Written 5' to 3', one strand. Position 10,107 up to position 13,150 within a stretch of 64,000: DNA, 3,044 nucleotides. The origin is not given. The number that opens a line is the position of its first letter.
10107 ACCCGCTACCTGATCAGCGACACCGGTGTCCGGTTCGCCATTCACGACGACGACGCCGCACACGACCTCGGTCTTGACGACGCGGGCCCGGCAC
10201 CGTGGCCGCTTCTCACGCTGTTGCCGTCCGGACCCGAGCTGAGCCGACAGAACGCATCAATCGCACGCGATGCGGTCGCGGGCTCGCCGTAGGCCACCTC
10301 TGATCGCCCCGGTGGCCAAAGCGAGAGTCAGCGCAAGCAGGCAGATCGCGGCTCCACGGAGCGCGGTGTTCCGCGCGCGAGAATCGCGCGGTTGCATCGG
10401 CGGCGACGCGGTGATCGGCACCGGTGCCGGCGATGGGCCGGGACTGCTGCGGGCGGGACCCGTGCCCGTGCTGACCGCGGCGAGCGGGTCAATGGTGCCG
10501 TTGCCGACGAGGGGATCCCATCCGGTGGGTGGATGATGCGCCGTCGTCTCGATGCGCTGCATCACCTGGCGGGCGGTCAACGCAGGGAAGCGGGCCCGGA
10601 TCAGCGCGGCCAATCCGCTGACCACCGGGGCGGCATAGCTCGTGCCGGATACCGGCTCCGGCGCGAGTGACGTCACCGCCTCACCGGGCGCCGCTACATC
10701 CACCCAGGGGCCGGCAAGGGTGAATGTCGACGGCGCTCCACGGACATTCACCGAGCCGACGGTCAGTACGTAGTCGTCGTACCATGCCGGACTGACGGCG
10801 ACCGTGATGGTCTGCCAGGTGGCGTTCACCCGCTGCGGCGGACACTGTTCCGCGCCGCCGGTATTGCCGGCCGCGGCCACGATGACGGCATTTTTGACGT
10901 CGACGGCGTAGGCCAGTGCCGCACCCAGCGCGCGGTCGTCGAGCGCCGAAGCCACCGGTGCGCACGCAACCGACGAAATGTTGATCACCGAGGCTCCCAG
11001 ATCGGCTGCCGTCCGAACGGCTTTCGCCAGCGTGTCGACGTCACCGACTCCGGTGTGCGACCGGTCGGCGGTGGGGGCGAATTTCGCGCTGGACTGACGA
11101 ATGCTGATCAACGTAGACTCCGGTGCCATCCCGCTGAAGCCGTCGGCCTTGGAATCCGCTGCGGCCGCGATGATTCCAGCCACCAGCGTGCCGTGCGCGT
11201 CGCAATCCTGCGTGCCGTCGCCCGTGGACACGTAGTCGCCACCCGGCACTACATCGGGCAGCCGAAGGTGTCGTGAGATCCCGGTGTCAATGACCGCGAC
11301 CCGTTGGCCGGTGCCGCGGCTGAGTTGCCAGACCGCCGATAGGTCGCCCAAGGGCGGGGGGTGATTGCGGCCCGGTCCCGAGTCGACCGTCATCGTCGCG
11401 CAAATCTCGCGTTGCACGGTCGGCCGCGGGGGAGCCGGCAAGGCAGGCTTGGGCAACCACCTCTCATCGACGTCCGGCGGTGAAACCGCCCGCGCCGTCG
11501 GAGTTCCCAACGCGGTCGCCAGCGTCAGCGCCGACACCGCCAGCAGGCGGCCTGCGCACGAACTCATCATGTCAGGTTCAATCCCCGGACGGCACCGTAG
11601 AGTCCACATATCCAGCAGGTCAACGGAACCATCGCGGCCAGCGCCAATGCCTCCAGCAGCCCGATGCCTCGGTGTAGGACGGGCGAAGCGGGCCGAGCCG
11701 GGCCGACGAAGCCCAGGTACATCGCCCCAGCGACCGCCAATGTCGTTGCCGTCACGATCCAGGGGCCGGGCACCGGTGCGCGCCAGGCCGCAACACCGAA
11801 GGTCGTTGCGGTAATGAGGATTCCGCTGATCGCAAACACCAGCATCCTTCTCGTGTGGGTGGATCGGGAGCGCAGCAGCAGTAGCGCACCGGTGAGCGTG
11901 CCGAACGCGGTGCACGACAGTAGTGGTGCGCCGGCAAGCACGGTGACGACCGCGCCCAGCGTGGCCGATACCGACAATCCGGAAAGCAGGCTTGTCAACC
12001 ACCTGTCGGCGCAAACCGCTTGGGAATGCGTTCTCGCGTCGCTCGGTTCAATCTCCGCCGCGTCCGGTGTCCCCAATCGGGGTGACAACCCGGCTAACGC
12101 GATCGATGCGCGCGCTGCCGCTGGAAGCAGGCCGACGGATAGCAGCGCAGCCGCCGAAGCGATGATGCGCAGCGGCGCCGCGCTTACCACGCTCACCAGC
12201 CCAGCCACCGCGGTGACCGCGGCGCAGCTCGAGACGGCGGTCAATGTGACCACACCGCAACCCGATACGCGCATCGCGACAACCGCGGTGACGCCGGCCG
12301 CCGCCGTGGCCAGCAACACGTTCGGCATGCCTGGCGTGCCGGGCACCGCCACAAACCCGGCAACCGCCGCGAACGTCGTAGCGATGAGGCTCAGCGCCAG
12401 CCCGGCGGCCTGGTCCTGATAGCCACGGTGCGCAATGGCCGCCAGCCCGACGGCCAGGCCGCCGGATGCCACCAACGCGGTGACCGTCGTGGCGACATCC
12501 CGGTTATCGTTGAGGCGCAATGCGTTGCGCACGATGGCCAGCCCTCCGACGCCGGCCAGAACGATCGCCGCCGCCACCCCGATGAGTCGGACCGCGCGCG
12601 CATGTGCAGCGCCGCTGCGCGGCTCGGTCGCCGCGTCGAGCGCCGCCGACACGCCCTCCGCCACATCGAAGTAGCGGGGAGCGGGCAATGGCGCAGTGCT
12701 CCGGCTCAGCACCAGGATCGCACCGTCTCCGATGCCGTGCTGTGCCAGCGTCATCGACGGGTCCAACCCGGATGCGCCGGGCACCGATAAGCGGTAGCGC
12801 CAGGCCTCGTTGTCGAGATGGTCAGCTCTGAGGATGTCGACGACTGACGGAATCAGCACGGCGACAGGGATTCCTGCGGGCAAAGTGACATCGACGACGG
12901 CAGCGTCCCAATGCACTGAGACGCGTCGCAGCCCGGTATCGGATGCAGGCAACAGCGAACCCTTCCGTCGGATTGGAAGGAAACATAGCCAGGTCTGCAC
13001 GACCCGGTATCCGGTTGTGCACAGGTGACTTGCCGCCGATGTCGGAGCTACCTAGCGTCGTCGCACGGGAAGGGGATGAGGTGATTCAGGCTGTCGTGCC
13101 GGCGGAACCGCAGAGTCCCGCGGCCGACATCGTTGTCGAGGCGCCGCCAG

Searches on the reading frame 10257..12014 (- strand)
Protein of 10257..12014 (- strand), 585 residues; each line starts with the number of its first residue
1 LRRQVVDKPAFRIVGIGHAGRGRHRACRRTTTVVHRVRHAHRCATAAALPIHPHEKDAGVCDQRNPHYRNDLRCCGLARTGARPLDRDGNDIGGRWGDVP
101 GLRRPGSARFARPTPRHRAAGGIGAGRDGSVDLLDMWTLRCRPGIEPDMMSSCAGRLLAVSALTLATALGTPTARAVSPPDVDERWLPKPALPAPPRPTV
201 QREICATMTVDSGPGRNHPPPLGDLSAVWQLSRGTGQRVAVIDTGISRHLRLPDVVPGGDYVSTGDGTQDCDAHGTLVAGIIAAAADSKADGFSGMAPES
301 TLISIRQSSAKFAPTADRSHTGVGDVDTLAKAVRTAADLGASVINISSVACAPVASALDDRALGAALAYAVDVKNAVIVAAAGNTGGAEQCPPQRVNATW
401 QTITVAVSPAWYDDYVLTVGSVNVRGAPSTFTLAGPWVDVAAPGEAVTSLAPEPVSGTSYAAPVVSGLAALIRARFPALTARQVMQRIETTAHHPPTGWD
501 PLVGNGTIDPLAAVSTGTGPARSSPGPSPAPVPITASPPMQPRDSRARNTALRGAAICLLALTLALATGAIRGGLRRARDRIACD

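Call 25: search_protein_families(library=pfam, proteins=[window:10257-12014:-], max_evalue=0.001)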
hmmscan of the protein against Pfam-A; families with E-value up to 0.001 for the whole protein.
window:10257-12014:- (585 aa): 1 family
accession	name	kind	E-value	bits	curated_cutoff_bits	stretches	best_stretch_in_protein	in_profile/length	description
PF00082.27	Peptidase_S8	-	3.6e-33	115.6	21.8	1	234-506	1-288/288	Subtilase family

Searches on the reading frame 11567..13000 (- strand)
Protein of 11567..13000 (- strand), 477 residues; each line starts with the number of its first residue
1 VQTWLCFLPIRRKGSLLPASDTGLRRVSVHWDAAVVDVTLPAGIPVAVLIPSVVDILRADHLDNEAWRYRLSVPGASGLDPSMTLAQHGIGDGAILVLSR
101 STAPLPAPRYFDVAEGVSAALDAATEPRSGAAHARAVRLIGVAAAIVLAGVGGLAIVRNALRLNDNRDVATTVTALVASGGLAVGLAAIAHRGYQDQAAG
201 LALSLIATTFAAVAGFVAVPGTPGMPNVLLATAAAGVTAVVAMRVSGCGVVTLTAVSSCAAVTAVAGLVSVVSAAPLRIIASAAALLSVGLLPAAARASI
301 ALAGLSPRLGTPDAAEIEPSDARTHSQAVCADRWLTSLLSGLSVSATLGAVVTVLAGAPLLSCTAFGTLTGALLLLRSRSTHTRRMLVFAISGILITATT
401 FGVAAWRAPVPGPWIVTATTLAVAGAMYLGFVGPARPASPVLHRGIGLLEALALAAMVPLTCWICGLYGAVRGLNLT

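Call 25: search_protein_families(library=pfam, proteins=[window:11567-13000:-], max_evalue=0.001)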
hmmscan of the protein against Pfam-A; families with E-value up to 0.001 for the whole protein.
window:11567-13000:- (477 aa): 2 families
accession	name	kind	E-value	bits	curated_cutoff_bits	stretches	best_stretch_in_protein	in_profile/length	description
PF19053.6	EccD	-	1.7e-37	129.5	30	1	138-474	2-339/339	EccD-like transmembrane domain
PF08817.16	YukD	-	4.2e-16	59.9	27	1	25-98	2-76/76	WXG100 protein secretion system (Wss), protein YukD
